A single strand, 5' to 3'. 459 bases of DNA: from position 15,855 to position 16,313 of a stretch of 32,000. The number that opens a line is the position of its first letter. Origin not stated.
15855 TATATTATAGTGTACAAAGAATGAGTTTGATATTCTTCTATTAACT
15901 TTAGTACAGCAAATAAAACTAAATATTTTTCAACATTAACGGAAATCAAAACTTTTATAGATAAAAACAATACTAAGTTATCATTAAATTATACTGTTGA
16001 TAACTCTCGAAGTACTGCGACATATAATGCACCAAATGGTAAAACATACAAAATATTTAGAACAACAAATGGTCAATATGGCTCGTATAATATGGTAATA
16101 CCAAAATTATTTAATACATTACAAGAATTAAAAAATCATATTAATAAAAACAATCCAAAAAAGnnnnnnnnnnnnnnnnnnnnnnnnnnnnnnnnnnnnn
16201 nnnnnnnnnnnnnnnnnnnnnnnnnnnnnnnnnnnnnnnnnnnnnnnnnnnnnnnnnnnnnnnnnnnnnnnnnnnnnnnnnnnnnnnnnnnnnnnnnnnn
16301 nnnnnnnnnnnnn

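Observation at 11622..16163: Unassigned ~45-aa C-terminal NGKTY.............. module preceded by a shared TPxxFxF beta-domain: candidate envelope-anchoring or sorting signal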

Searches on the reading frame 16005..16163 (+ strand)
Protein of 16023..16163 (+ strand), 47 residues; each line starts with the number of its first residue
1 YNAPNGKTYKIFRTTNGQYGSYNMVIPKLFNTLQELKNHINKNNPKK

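Call 7: search_protein_families(library=pfam, max_evalue=1, proteins=[window:16023-16163:+])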
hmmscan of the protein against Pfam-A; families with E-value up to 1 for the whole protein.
seq(47 aa): 1 family
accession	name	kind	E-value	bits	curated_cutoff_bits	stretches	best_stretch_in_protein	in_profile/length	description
PF24537.1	zf-C2H2_fungi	-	0.18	11.7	27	1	27-40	19-32/35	Fungal C2H2 zinc finger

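Call 32: search_solved_structures(query=A3, max_evalue=10, show_alignments=3)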
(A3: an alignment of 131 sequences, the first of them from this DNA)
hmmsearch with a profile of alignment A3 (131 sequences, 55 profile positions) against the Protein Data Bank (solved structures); distinct sequences matched with E-value up to 10: 18.
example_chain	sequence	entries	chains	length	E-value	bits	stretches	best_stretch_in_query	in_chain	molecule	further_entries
2xd2_A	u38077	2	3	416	0.13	15.3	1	2-44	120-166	MALTOSE/MALTODEXTRIN-BINDING PROTEIN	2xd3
5mtj_A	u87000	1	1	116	0.24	14.4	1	7-46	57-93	Tyrosine-protein kinase Yes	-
1bow_A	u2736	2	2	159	0.31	14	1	28-48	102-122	MULTIDRUG-EFFLUX TRANSPORTER 1 REGULATOR BMRR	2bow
7jvx_A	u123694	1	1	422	0.41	13.6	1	20-39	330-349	Phosphatidylinositol 3,4,5-trisphosphate 3-phosphatase and dual-specificity protein phosph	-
6xb6_A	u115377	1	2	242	0.45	13.5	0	34-48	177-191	Poxin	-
9eyg_A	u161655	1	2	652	0.49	13.4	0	20-41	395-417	Peptidase family M13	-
1exi_A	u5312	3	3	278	0.62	13.1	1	28-48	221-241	MULTIDRUG-EFFLUX TRANSPORTER REGULATOR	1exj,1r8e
3iao_A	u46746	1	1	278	0.62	13.1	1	28-48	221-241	Multidrug-efflux transporter 1 regulator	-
3q5p_A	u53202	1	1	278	0.62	13.1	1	28-48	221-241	Multidrug-efflux transporter 1 regulator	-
9e6q_AQ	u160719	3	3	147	0.63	13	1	29-49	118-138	Large ribosomal subunit protein eL19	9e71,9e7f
7ckq_G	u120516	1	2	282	0.63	13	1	28-48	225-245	Multidrug-efflux transporter 1 regulator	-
3d6y_A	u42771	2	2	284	0.65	13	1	28-48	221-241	Multidrug-efflux transporter 1 regulator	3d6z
3q1m_A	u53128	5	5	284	0.65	13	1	28-48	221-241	Multidrug-efflux transporter 1 regulator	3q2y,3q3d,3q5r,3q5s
3d71_A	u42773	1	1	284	0.65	13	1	28-48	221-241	Multidrug-efflux transporter 1 regulator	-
3d70_A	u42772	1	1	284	0.66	13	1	28-48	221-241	BMR promoter DNA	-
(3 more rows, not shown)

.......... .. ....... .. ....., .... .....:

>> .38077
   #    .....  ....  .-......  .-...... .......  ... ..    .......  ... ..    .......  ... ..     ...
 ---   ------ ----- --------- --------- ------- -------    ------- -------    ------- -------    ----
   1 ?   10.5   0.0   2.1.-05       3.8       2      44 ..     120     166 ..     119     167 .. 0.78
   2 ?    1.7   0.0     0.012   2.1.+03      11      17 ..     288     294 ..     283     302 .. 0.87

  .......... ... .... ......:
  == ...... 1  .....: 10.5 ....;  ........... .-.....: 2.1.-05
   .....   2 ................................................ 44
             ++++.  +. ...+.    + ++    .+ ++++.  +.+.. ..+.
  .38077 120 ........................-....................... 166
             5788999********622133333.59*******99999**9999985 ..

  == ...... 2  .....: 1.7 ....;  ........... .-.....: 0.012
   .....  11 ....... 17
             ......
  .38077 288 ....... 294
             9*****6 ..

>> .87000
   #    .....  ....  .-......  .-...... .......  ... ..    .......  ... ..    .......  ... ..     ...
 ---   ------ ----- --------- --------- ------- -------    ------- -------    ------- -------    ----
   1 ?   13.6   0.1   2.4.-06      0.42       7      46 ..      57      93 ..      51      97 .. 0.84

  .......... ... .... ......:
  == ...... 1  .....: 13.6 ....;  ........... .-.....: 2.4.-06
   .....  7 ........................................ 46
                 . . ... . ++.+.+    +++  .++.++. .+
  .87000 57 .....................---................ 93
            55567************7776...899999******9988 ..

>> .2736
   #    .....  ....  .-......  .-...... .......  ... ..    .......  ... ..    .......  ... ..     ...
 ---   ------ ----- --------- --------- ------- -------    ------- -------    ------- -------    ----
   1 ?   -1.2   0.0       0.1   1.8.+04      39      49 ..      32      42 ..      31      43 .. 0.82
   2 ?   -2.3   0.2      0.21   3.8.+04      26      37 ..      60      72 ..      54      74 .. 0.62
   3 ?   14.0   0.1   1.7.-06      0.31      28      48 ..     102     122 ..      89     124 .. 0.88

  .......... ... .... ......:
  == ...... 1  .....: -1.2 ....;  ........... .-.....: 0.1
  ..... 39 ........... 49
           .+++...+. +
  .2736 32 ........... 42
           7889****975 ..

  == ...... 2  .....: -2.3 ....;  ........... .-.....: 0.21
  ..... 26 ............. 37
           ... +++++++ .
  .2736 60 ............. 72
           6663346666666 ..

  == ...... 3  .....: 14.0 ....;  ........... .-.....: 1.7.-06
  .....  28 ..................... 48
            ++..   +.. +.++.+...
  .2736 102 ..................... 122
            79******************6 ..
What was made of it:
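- On SH2 domain: HMM E = 0.24 and 1.2 (call 32).
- Tried and rejected: The PDB sequence search with the profile gave nothing (call 32).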

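Call 38: predict_structure(alignment_id=A3)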
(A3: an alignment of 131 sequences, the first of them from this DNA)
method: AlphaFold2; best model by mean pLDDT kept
length: 53 residues; sequences in the alignment: 131
mean_pLDDT: 95.5   pTM: 0.78
mean pLDDT of the five models: 95.5, 95.3, 94.8, 94.4, 94.3
residues with pLDDT >= 90: 49; 70-90: 3; 50-70: 1; < 50: 0
segments of 3 or more residues with pLDDT < 50: none
pLDDT, mean of each block of 10 residues (from residue 1): 90 97 96 97 98 92
secondary structure, 60 per line:
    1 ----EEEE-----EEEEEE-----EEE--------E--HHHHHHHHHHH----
elements in order: E5-8 E14-19 E25-27 H39-49
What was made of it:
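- On SH2 domain: The module model starts with a strand and has no N-terminal helix (call 38).
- On Dockerin: The predicted fold is three strands plus one helix (call 38).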

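Call 42: fold_search(model_id=the predicted structure, library=pdb)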
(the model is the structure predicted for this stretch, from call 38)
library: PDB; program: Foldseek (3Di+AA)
matches with E <= 10: 183; with E <= 0.001: 0
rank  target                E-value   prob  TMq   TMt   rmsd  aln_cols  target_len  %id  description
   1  1d4t_A                3.0e-01  0.97  0.48  0.26   1.8        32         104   19  CRYSTAL STRUCTURE OF THE XLP PROTEIN SAP IN COMPLEX WITH A SLAM PEPTIDE (released 1999-10-14)
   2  1d4w_B                6.2e-01  0.91  0.48  0.26   1.8        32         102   19  CRYSTAL STRUCTURE OF THE XLP PROTEIN SAP IN COMPLEX WITH SLAM PHOSPHOPEPTIDE (released 1999-10-14)
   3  9dct_C                7.0e-01  0.54  0.42  0.13   3.6        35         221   14  Structure of the TelB-associated type VII secretion system chaperone SIR_0178 (released 2025-11-05)
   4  1ka6_A                7.5e-01  0.80  0.46  0.24   2.6        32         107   19  SAP/SH2D1A bound to peptide n-pY (released 2001-11-07)
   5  2ysx_MODEL_1_A        9.0e-01  0.66  0.45  0.22   2.2        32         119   16  Solution structure of the human SHIP SH2 domain (released 2008-04-08)
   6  9dct_B                1.0e+00  0.60  0.46  0.13   2.7        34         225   15  Structure of the TelB-associated type VII secretion system chaperone SIR_0178 (released 2025-11-05)
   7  1r1p_B                1.2e+00  0.75  0.46  0.26   2.2        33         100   24  Structural Basis for Differential Recognition of Tyrosine Phosphorylated Sites in the Linker for Activation of T cells (released 2004-09-28)
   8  4z32_H                1.3e+00  0.57  0.49  0.08   3.7        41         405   24  Crystal Structure of the FERM-SH2 Domains of Jak2 (released 2016-06-22)
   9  9mno_B                1.3e+00  0.38  0.44  0.14   2.5        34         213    6  Structure of the TelA-associated type VII secretion system chaperone LcpA in complex with the chaperone binding site o (released 2025-11-05)
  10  4zux_Z                1.3e+00  0.28  0.44  0.07   4.5        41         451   15  SAGA DUB module Ubp8/Sgf11/Sus1/Sgf73 bound to ubiqitinated nucleosome (released 2016-02-24)
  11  6wax_B                1.4e+00  0.51  0.49  0.28   3.5        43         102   16  C-terminal SH2 domain of p120RasGAP (released 2020-06-17)
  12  5utv_MODEL_1_A        1.4e+00  0.16  0.33  0.26   8.8        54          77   13  SARS-unique fold in the Rousettus Bat Coronavirus HKU9 (released 2017-06-21)
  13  6dm3_B                1.6e+00  0.28  0.49  0.29   4.1        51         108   25  Crystal structure of the SH2 domain from RavO (Lpg1129) from Legionella pneumophila, apoprotein (released 2018-06-27)
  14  9ebs_E                1.7e+00  0.28  0.40  0.09   3.1        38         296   13  Cryo-EM structure of USP1-UAF1-Ubiquitin in complex with TNG348 (released 2025-01-29)
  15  9s6c_C                1.7e+00  0.25  0.32  0.07   2.6        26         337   19  B12 Binding protein - BtuK1 (released 2025-09-17)
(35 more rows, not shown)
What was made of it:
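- Closest known: SH2 domain. Same: Best, though non-significant, structural and sequence likeness: about 32 aligned columns at rmsd 1.8 A to SAP/SH2D1A, and weak HMM hits to Yes and HCK SH2 (calls 32, 42).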

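Call 52: fold_search(model_id=the predicted structure, library=viral)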
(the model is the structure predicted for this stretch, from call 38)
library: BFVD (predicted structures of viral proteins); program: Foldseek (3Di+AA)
matches with E <= 10: 565; with E <= 0.001: 0
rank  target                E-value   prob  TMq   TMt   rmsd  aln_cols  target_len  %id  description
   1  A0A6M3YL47            2.6e-01  0.84  0.51  0.46   3.8        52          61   13  (no name in the UniProt tables at hand)
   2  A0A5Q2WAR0            3.4e-01  0.44  0.37  0.30   7.0        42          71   17  (no name in the UniProt tables at hand)
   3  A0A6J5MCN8            3.6e-01  0.90  0.53  0.64   3.3        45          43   22  Uncharacterized protein [uncultured Caudovirales phage]
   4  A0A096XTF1            4.3e-01  0.85  0.54  0.25   2.6        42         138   28  Uncharacterized protein [Enterococcus phage ECP3]
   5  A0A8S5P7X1            4.5e-01  0.90  0.62  0.09   2.4        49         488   14  Nuclease [Herelleviridae sp. cttEB8]
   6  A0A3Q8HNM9            4.5e-01  0.63  0.48  0.30   4.4        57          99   12  (no name in the UniProt tables at hand)
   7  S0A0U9                5.5e-01  0.57  0.50  0.46   3.5        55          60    4  Uncharacterized protein [Cellulophaga phage phi18:2]
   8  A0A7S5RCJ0            5.8e-01  0.84  0.52  0.10   2.4        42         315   21  (no name in the UniProt tables at hand)
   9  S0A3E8                6.2e-01  0.85  0.58  0.07   2.6        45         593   22  Structural protein [Cellulophaga phage phi14:2]
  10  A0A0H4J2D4            6.6e-01  0.41  0.34  0.31   3.6        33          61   15  Uncharacterized protein [Pseudoalteromonas phage H101]
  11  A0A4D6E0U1            7.0e-01  0.96  0.73  0.26   2.3        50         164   12  (no name in the UniProt tables at hand)
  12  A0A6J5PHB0            7.0e-01  0.84  0.60  0.59   2.8        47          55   17  Uncharacterized protein [uncultured Caudovirales phage]
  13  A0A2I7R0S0            7.4e-01  0.60  0.57  0.47   4.5        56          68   11  Uncharacterized protein [Vibrio phage 1.097.O._10N.286.49.B3]
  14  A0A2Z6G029            7.9e-01  0.75  0.55  0.13   2.5        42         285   28  (no name in the UniProt tables at hand)
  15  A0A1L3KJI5            8.9e-01  0.72  0.47  0.23   2.2        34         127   18  (no name in the UniProt tables at hand)
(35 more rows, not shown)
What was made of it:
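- On Known wall-binding folds (structure level): BFVD likewise gave 0 matches at E <= 0.001 (call 52).
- Tried and rejected: Foldseek of the module against PDB and BFVD gave nothing significant (calls 42, 52).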

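Call 60: search_protein_families(library=pfam, alignment_id=A3, max_evalue=1)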
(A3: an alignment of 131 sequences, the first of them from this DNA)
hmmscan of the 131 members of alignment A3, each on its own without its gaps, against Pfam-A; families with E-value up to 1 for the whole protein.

A. member 1, seq(53 aa): 1 family
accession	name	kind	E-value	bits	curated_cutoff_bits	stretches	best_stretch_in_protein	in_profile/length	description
PF24537.1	zf-C2H2_fungi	-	0.13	12.1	27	1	33-46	19-32/35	Fungal C2H2 zinc finger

B. families by the number of members that match (of 131 scanned): 36 families (the first 25 are shown)
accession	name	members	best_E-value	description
PF01429.25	MBD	10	0.0067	Methyl-CpG binding domain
PF22970.2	DUF7028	3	0.093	Domain of unknown function (DUF7028)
PF17011.10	DUF5093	2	0.043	Domain of unknown function (DUF5093)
PF17184.9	Rit1_C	2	0.087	Rit1 N-terminal domain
PF15597.11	Imm59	1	0.00093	Immunity protein 59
PF22341.1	GSPE_N1E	1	0.0087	GSPII protein E, N1E domain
PF22303.2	OspG_kinase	1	0.0088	Protein kinase OspG, kinase domain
PF00942.24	CBM_3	1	0.0092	Cellulose binding domain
PF22366.1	NDH2_C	1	0.015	NDH2 C-terminal domain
PF17650.6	RACo_linker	1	0.021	RACo linker region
PF23230.1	zf-C2H2_13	1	0.024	C2H2-type zinc finger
PF17995.8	GH101_N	1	0.027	Endo-alpha-N-acetylgalactosaminidase N-terminal domain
PF19022.5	DUF5748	1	0.031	Family of unknown function (DUF5748)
PF07777.16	MFMR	1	0.033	G-box binding protein MFMR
PF23908.1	DUF7250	1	0.036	Domain of unknown function (DUF7250)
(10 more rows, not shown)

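Call 70: find_homologous_proteins(query=A3, max_evalue=0.001)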
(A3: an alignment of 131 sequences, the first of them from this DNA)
Query A3 (131 sequences) (53 aa, profile of the alignment): 9 proteins with E <= 0.001 among 21 candidates.
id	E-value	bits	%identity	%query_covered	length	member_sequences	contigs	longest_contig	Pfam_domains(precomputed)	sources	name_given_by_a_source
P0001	5.3e-20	89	79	100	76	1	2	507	-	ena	-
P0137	3.9e-18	83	78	17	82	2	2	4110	-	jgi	jgi:hypothetical protein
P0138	1.5e-16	78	36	81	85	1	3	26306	-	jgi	jgi:hypothetical protein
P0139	9.8e-15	72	35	96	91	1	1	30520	-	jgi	-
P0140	1.8e-12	65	33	91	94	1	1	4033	-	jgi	-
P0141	2.1e-12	64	55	21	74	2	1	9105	-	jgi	jgi:hypothetical protein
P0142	5.8e-11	60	69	25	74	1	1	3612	-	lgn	-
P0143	6.9e-6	43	67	17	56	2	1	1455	-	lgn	-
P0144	7.7e-5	40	38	40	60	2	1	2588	-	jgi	jgi:hypothetical protein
